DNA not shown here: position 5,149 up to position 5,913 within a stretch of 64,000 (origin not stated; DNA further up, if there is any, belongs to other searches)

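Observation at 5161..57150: Dispersed multigene family of small secreted proteins: conserved ends, hypervariable core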

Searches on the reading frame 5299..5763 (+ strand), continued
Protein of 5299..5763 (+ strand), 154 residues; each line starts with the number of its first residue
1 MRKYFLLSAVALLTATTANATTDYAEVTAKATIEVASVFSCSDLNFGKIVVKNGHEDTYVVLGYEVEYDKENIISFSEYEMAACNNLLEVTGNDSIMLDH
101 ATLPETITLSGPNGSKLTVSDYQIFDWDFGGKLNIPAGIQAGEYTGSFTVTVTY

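Call 70: find_encoding_contigs(protein=P0019, flank=10000, max_places=2)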
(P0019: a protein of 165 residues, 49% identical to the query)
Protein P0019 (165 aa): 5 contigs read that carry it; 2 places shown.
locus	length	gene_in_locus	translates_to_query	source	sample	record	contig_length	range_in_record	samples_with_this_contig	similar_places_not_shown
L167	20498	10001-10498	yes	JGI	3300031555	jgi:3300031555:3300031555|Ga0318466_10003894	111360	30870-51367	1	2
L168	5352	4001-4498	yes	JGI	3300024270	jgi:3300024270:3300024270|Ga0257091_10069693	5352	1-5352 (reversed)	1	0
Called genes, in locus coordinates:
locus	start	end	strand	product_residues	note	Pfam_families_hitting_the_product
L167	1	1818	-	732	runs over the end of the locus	PF22019:GlgB_N, PF02922:CBM_48, PF00128:Alpha-amylase (weak), PF02806:Alpha-amylase_C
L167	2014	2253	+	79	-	PF11154:DUF2934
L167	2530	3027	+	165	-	-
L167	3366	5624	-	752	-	PF13491:FtsK_4TM, PF17854:FtsK_alpha, PF01580:FtsK_SpoIIIE, PF09397:FtsK_gamma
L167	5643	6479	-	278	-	PF00535:Glycos_transf_2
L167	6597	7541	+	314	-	PF00698:Acyl_transf_1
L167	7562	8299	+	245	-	PF00106:adh_short, PF08659:KR, PF13460:NAD_binding_10 (faint), PF13561:adh_short_C2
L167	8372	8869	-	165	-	-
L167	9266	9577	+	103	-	-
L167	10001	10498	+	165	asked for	PF14352:DUF4402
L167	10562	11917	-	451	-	PF00512:HisKA, PF02518:HATPase_c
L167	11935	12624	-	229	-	PF00072:Response_reg, PF00486:Trans_reg_C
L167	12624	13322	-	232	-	PF01066:CDP-OH_P_transf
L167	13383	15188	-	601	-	PF01541:GIY-YIG, PF27096:UvrC_M, PF02151:UVR, PF22920:UvrC_RNaseH, PF08459:UvrC_RNaseH_dom, PF12826:HHH_2 (faint), PF14520:HHH_5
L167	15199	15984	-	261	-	PF02535:Zip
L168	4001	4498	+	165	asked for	PF14352:DUF4402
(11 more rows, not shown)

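Call 71: find_encoding_contigs(protein=P0054, flank=10000, max_places=2)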
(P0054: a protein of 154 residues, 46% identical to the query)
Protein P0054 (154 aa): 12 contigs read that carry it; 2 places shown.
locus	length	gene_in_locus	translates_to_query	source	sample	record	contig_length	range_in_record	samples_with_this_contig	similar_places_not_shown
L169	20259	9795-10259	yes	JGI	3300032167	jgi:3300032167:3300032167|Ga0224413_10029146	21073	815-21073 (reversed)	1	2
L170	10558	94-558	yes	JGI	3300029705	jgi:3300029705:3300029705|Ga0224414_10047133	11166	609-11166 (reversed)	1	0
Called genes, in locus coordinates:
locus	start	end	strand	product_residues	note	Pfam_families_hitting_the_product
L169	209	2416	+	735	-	PF01590:GAF (weak), PF13185:GAF_2, PF13492:GAF_3 (faint), PF05524:PEP-utilisers_N, PF00391:PEP-utilizers, PF02896:PEP-utilizers_C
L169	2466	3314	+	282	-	PF13413:HTH_25, PF13464:RodZ_C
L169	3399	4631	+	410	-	PF01409:tRNA-synt_2d (faint), PF13393:tRNA-synt_His, PF00152:tRNA-synt_2 (faint), PF00587:tRNA-synt_2b, PF03129:HGTP_anticodon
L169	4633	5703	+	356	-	PF03462:PCRF, PF00472:RF-1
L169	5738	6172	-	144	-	-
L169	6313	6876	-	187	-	PF07081:DUF1349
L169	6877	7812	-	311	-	PF00226:DnaJ, PF01556:DnaJ_C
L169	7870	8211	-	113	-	-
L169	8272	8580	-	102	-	-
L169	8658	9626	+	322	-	PF06258:Mito_fiss_Elm1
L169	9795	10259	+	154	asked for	-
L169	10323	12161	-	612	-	PF02518:HATPase_c (weak), PF13589:HATPase_c_3, PF00183:HSP90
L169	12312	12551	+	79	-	PF00037:Fer4 (weak), PF12797:Fer4_2 (faint), PF12837:Fer4_6 (weak), PF13237:Fer4_10 (weak), PF14697:Fer4_21 (faint), PF12838:Fer4_7 (weak), PF13187:Fer4_9 (weak), PF00037:Fer4 (weak), +2 more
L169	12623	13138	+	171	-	PF05656:DUF805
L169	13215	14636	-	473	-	-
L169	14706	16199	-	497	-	PF07719:TPR_2 (faint), PF12895:ANAPC3 (faint), PF00515:TPR_1 (faint), PF13181:TPR_8 (faint), PF13374:TPR_10 (faint), PF17874:TPR_MalT (faint), PF13424:TPR_12 (weak)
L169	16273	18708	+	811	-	PF20437:LonC_helical, PF13654:AAA_32, PF20436:LonB_AAA-LID, PF05362:Lon_C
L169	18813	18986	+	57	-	-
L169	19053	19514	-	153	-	-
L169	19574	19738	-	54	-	-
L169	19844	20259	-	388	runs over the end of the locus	-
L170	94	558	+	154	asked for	-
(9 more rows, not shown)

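Call 93: search_protein_families(library=pfam, proteins=[L025:6232-6969:-, L169:13215-14636:-], max_evalue=0.001)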
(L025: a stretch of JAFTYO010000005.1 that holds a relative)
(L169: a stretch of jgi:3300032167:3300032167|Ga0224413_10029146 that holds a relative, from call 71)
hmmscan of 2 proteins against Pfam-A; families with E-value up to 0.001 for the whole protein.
L025:6232-6969:- (245 aa): 0 families

L169:13215-14636:- (473 aa): 0 families
